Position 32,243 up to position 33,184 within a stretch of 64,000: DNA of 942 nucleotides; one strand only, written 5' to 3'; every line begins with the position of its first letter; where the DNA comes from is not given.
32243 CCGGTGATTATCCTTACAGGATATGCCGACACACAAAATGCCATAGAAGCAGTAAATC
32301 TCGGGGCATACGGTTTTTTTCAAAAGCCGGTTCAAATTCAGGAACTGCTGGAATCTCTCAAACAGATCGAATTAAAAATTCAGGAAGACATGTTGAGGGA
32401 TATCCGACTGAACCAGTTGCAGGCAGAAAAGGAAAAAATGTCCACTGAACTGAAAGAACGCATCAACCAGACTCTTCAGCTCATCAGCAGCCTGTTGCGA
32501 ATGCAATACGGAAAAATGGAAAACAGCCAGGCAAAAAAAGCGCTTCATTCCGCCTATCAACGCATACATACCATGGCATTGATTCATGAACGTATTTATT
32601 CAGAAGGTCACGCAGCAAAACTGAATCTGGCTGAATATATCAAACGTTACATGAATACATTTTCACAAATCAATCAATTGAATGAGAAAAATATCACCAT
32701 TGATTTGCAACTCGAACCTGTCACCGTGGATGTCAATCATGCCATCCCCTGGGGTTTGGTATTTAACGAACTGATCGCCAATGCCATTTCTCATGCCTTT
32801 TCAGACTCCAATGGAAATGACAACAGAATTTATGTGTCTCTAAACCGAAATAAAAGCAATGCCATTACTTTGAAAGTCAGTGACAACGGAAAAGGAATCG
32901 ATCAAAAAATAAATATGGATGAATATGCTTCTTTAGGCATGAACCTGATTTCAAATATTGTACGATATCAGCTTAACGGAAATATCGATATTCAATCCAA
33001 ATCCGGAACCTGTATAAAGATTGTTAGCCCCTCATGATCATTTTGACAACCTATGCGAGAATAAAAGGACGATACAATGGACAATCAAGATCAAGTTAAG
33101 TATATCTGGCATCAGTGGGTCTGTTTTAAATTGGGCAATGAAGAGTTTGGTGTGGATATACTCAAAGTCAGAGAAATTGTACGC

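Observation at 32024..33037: Head gene of the che operon is a receiver fused to a HisKA_2-like domain in which the phosphorylatable His-His is replaced by Lys-Glu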

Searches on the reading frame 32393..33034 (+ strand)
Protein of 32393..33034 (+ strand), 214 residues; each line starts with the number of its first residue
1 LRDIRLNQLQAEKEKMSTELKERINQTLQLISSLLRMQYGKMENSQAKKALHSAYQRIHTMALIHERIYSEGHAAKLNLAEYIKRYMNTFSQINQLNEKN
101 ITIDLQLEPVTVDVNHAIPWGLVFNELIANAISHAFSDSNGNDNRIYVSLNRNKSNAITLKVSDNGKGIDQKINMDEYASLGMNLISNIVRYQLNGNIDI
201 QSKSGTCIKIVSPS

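Call 30: search_solved_structures(query=window:32393-33034:+, max_evalue=0.01, show_alignments=5)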
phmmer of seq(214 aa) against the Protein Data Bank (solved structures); distinct sequences matched with E-value up to 0.01: 2.
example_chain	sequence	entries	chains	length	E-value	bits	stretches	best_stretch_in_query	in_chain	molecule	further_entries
4r39_A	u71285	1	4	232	3.8e-11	46.4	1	12-210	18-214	Blue-light-activated histidine kinase 2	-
4r3a_A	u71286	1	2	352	1.2e-10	44.8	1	12-209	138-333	Blue-light-activated histidine kinase 2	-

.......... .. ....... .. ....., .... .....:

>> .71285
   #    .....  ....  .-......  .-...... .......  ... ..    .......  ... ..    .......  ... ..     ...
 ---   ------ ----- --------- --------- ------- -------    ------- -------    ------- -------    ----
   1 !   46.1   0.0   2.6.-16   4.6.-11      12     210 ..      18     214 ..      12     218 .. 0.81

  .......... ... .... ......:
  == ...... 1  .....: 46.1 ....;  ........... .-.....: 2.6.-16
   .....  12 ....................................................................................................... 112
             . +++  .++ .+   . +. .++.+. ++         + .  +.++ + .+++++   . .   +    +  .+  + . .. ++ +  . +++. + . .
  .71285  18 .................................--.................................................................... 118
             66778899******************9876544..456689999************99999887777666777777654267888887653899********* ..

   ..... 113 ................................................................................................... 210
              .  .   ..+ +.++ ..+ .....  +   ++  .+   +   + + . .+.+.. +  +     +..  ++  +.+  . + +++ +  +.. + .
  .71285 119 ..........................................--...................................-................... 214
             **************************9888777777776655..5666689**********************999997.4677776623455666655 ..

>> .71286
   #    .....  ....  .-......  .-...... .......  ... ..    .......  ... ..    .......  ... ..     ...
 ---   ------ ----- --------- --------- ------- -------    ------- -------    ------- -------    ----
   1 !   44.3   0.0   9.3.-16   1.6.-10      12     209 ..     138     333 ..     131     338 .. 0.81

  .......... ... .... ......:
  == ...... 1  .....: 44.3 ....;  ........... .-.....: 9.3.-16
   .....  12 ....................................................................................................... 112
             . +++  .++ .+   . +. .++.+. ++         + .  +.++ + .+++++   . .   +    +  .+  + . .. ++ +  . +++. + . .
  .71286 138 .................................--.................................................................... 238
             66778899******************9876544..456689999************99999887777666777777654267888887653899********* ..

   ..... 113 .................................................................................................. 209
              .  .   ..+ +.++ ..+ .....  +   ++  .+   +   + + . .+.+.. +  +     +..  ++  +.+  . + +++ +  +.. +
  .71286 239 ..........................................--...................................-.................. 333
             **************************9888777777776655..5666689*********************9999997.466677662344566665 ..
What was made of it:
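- Checked: phmmer against the solved HisKA_2 kinase EL346 (PDB 4r3a/4r39), which aligns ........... with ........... (call 30).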

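Call 71: search_solved_structures(query=A4, max_evalue=1, show_alignments=0)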
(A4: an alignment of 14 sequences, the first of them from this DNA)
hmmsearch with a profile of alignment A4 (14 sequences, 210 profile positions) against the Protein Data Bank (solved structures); distinct sequences matched with E-value up to 1: 41.
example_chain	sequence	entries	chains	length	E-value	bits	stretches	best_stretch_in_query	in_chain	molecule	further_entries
4r39_A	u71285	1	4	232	1.1e-21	80.5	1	13-208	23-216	Blue-light-activated histidine kinase 2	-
4r3a_A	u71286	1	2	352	3.7e-21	78.7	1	13-208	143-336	Blue-light-activated histidine kinase 2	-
6mi6_A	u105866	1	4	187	1.2e-05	28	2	168-208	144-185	Chemotaxis protein CheA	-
1i58_A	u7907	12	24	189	1.3e-05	28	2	168-208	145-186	CHEMOTAXIS PROTEIN CHEA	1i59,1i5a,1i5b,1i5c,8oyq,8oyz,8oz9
1i5d_A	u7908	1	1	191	1.3e-05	27.9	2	168-208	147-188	CHEMOTAXIS PROTEIN CHEA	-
4xiv_A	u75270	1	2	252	2.9e-05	26.8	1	168-208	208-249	Chemotaxis protein CheA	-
2ch4_A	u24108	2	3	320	5.8e-05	25.8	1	168-208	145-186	CHEMOTAXIS PROTEIN CHEA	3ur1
4jpb_A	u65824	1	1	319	6e-05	25.7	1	169-208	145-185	Chemotaxis protein CheA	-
3ja6_C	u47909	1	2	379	0.00048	22.8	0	123-173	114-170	Chemotaxis protein CheA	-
1b3q_A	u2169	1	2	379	0.00048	22.8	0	123-173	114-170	PROTEIN (CHEMOTAXIS PROTEIN CHEA)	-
1tid_A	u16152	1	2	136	0.0076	18.9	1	119-167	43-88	Anti-sigma F factor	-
1th8_A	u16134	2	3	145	0.0084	18.7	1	119-167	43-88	Anti-sigma F factor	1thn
1til_A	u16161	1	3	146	0.0084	18.7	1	119-167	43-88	Anti-sigma F factor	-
1l0o_A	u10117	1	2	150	0.0089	18.7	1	119-167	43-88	Anti-sigma F factor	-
3zxo_A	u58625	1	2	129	0.011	18.4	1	110-170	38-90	REDOX SENSOR HISTIDINE KINASE RESPONSE REGULATOR DEVS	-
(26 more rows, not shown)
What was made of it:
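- On RsbW/SpoIIAB-type anti-sigma serine kinases (including the REC-Bergerat protein LvrC): SpoIIAB matches at E 8e-3 and RsbW at 0.23, against EL346 at 1e-21 (call 71).
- The His-less profile matches EL346 at 1e-21, SpoIIAB at 8e-3 and RsbW at 0.23 (call 71).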

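Call 72: search_protein_families(library=pfam, alignment_id=A4, max_evalue=0.01)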
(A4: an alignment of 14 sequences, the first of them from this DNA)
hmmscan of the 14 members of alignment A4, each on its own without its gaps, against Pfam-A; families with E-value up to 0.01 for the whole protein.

A. member 1, seq(210 aa): 4 families
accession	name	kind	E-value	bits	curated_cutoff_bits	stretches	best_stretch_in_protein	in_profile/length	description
PF07568.18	HisKA_2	-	2.2e-16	60.1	22.3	1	15-87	1-73/76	Histidine kinase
PF02518.31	HATPase_c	-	1.7e-10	41.7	26.4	1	118-207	8-106/111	Histidine kinase-, DNA gyrase B-, and HSP90-like ATPase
PF13581.12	HATPase_c_2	-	0.0001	22.8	27.4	1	117-185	33-108/127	Histidine kinase-like ATPase domain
PF05133.19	SPP1_portal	-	0.0036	16.8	25.5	1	12-101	277-362/416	Phage portal protein, SPP1 Gp6-like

B. families by the number of members that match (of 14 scanned): 4 families
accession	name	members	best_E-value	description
PF07568.18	HisKA_2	14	8e-19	Histidine kinase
PF02518.31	HATPase_c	14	1.8e-11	Histidine kinase-, DNA gyrase B-, and HSP90-like ATPase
PF13581.12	HATPase_c_2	14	6.5e-07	Histidine kinase-like ATPase domain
PF05133.19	SPP1_portal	2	0.00097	Phage portal protein, SPP1 Gp6-like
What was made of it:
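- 32447..32665 (+): HisKA_2-type DHp hairpin (aa 142-214). All 14 His-less members match HisKA_2 (call 72).
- On HisKA_2-type sensor histidine kinase (Pfam PF07568 + PF02518): All 14 His-less members match (call 72).
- All 14 His-less members hit it, best E 6.5e-7 (call 72).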
